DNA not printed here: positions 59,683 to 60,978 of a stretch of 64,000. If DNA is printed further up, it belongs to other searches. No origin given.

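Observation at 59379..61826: Four arrays of 8-9-bp GTTCC repeats (about 37 copies) bracket and partition a two-gene cassette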

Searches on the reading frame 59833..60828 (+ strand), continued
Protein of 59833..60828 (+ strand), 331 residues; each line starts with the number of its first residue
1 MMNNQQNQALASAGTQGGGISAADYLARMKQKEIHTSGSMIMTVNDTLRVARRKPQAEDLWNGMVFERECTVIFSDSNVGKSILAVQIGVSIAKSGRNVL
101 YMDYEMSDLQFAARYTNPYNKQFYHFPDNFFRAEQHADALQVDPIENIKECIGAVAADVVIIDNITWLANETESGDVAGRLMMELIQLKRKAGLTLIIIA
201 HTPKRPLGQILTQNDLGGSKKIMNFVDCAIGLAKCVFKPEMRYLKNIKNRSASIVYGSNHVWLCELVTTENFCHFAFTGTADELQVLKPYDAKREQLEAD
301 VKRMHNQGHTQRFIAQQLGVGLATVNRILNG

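Call 33: find_encoding_contigs(protein=P0007, flank=6000, max_places=4)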
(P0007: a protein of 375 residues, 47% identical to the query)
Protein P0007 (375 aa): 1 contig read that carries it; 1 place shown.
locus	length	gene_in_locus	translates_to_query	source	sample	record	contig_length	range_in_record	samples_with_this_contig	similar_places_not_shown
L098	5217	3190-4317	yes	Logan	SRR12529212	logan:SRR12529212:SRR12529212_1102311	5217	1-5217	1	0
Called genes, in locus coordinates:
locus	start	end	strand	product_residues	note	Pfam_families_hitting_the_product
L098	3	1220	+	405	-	?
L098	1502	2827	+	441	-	PF13173:AAA_14, PF13635:DUF4143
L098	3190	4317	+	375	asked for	PF13481:AAA_25, PF06745:ATPase (weak)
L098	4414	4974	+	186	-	PF19898:DUF6371 (weak)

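Call 41: search_dna_similar(query=window:59833-60828:+, collection=plasmids, mode=protein, max_rows=30)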
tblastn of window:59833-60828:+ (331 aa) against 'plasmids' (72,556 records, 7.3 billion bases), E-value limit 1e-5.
Records with a match: 8; places in all: 8; records where one place covers at least 80% of the query: 8.
Best place of each record, by identity: <60% 8.
By first word of the organism name: Bacteroides 6; Butyricimonas 1; Phocaeicola 1.
By predicted mobility (MOB-suite, as given by PLSDB): non-mobilizable 5; conjugative 3.
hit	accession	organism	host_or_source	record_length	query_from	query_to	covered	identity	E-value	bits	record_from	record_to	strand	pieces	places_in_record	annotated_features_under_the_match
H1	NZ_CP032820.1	Butyricimonas faecalis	Homo sapiens,stool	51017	41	329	87%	38.6%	1e-56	205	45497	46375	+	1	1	AAA family ATPase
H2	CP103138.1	Bacteroides fragilis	Homo sapiens,cell culture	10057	41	329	87%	38.6%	2e-53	196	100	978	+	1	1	AAA family ATPase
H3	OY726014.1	Phocaeicola massiliensis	-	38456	41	329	87%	38.6%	2e-53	195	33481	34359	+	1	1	none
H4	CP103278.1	Bacteroides fragilis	Homo sapiens,cell culture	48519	41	329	87%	38.6%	2e-53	195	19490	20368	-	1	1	AAA family ATPase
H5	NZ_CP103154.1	Bacteroides thetaiotaomicron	Homo sapiens,cell culture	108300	41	329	87%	38.6%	2e-53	195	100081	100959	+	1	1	AAA family ATPase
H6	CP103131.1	Bacteroides ovatus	Homo sapiens,cell culture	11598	41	329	87%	38.6%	2e-53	195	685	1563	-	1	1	AAA family ATPase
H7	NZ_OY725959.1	Bacteroides finegoldii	-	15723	41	329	87%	38.6%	2e-53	195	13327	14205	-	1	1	AAA family ATPase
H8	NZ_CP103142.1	Bacteroides faecis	Homo sapiens,cell culture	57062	41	329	87%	38.6%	2e-53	195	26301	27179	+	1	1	AAA family ATPase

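Call 42: search_dna_similar(query=window:59833-60828:+, collection=phages, mode=protein, max_rows=20)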
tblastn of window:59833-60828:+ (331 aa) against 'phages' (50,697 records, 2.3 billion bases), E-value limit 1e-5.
Records with a match: 2; places in all: 2; records where one place covers at least 80% of the query: 2.
Best place of each record, by identity: <60% 2.
By first word of the organism name: Bacteriophage 2.
By host as written in the record: - 2.
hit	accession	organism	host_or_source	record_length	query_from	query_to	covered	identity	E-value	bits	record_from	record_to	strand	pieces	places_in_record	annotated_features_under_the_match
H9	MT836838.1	Bacteriophage sp.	human fecal samples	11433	38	329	88%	38.5%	2e-54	197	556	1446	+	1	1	record has no annotation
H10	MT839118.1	Bacteriophage sp.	human fecal samples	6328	41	329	87%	38.6%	5e-54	195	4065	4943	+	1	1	record has no annotation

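Call 61: search_solved_structures(query=A1, max_evalue=0.01)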
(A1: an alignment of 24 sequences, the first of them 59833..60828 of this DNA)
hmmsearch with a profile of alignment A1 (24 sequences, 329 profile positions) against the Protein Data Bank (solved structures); distinct sequences matched with E-value up to 0.01: 12.
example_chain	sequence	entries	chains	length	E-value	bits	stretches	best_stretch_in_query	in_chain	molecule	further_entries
8vd6_A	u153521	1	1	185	2.3e-13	52.9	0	287-326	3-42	CAP REPEAT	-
1cr0_A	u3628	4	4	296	1.9e-07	33.4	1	133-248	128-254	DNA PRIMASE/HELICASE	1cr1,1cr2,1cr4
1e0j_A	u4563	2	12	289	2.1e-07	33.3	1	133-247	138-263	DNA HELICASE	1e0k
5ikn_D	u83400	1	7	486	5.9e-07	31.8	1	133-247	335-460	DNA primase/helicase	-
1q57_A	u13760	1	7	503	6e-07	31.8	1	133-247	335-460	DNA primase/helicase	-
6n7i_A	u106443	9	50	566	6.9e-07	31.6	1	133-247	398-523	DNA primase/helicase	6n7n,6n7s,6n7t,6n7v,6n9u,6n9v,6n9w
5lkm_A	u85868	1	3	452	1.3e-05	27.4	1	67-249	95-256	DNA repair protein RadA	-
8rxc_D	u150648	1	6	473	1.5e-05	27.2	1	67-249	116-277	DNA repair protein RadA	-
8dtp_A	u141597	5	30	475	0.0016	20.6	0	62-108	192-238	DnaB-like replicative helicase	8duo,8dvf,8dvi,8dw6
8zn5_B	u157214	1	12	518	0.0035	19.4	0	140-194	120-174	KaiC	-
2vye_A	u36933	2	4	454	0.0065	18.5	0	64-114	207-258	REPLICATIVE DNA HELICASE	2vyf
2r6a_A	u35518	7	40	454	0.0067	18.5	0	64-114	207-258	Replicative helicase | Replicative DNA helicase DnaB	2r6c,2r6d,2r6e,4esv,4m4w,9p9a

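Call 90: predict_structure(alignment_id=A1)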
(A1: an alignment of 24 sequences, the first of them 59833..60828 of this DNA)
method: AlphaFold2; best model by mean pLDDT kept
length: 331 residues; sequences in the alignment: 24
mean_pLDDT: 85.2   pTM: 0.77
mean pLDDT of the five models: 85.2, 85.1, 84.3, 83.2, 83.1
residues with pLDDT >= 90: 183; 70-90: 99; 50-70: 29; < 50: 20
segments of 3 or more residues with pLDDT < 50: 1-12, 14-19
pLDDT, mean of each block of 10 residues (from residue 1): 46 45 59 80 86 89 95 88 97 98 92 93 97 83 87 97 80 69 93 95 79 75 89 91 92 72 94 96 89 87 97 95 90 80
secondary structure, 60 per line:
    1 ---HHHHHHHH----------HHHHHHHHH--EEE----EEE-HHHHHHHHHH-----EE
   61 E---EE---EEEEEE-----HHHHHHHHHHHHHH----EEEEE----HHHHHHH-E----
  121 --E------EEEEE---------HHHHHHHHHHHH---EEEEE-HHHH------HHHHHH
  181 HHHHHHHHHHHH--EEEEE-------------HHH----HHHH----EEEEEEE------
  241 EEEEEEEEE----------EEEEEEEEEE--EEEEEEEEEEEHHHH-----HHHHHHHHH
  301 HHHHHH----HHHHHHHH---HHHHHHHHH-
elements in order: H4-11 H22-30 E33-35 E40-42 H44-53 E59-61 E70-75 H81-94 E99-103 H108-114 E130-134 H144-155 E159-163 H165-168 H175-192 E195-199 H220-223 E228-234 E241-249 E260-269 E272-282 H283-286 H292-306 H311-318 H322-330

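Call 94: fold_search(model_id=the predicted structure, library=pdb)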
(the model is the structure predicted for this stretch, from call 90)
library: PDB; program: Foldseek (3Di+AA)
matches with E <= 10: 1807; with E <= 0.001: 662
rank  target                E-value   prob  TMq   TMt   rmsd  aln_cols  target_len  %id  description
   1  8rxc_A                1.7e-12  1.00  0.50  0.42   4.6       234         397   19  RadA helicase from Streptococcus pneumoniae coordinating dsDNA (released 2024-10-30)
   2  8rxc_C                4.7e-12  1.00  0.50  0.43   5.0       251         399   18  RadA helicase from Streptococcus pneumoniae coordinating dsDNA (released 2024-10-30)
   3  8e2l_F                7.7e-12  1.00  0.52  0.66   6.6       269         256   16  Structure of Lates calcarifer Twinkle helicase with ATP and DNA (released 2022-11-02)
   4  8e2l_B                1.3e-11  1.00  0.54  0.40   7.6       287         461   16  Structure of Lates calcarifer Twinkle helicase with ATP and DNA (released 2022-11-02)
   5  4o0m_C                1.7e-11  1.00  0.49  0.34   5.2       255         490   16  Crystal structure of T. Elongatus BP-1 Clock Protein KaiC (released 2014-05-14)
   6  4dug_D                1.7e-11  1.00  0.48  0.33   5.4       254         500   16  Crystal Structure of Circadian Clock Protein KaiC E318A Mutant (released 2012-03-14)
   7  4tlb_E                1.8e-11  1.00  0.47  0.66   4.5       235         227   16  Crystal structure of N-terminal C1 domain of KaiC (released 2015-07-01)
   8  8rxc_F                2.3e-11  1.00  0.46  0.40   5.8       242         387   20  RadA helicase from Streptococcus pneumoniae coordinating dsDNA (released 2024-10-30)
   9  8dtp_A                2.6e-11  1.00  0.54  0.42   8.3       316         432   15  Close state of T4 bacteriophage gp41 hexamer bound with single strand DNA (released 2023-06-14)
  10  4esv_E                2.8e-11  1.00  0.53  0.43   8.2       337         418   14  A New Twist on the Translocation Mechanism of Helicases from the Structure of DnaB with its Substrates (released 2012-10-24)
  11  4esv_B                2.8e-11  1.00  0.52  0.41  14.1       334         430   13  A New Twist on the Translocation Mechanism of Helicases from the Structure of DnaB with its Substrates (released 2012-10-24)
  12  3s1a_B                3.7e-11  1.00  0.48  0.34   5.5       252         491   15  Crystal structure of the phosphorylation-site double mutant S431E/T432E of the KaiC circadian clock protein (released 2011-09-21)
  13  3k0c_D                4.2e-11  1.00  0.49  0.35   4.4       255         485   16  Crystal structure of the phosphorylation-site double mutant S431A/T432E of the KaiC circadian clock protein (released 2010-03-31)
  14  4esv_D                4.5e-11  1.00  0.51  0.40   7.1       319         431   13  A New Twist on the Translocation Mechanism of Helicases from the Structure of DnaB with its Substrates (released 2012-10-24)
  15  3s1a_C                4.5e-11  1.00  0.48  0.34   5.6       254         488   16  Crystal structure of the phosphorylation-site double mutant S431E/T432E of the KaiC circadian clock protein (released 2011-09-21)
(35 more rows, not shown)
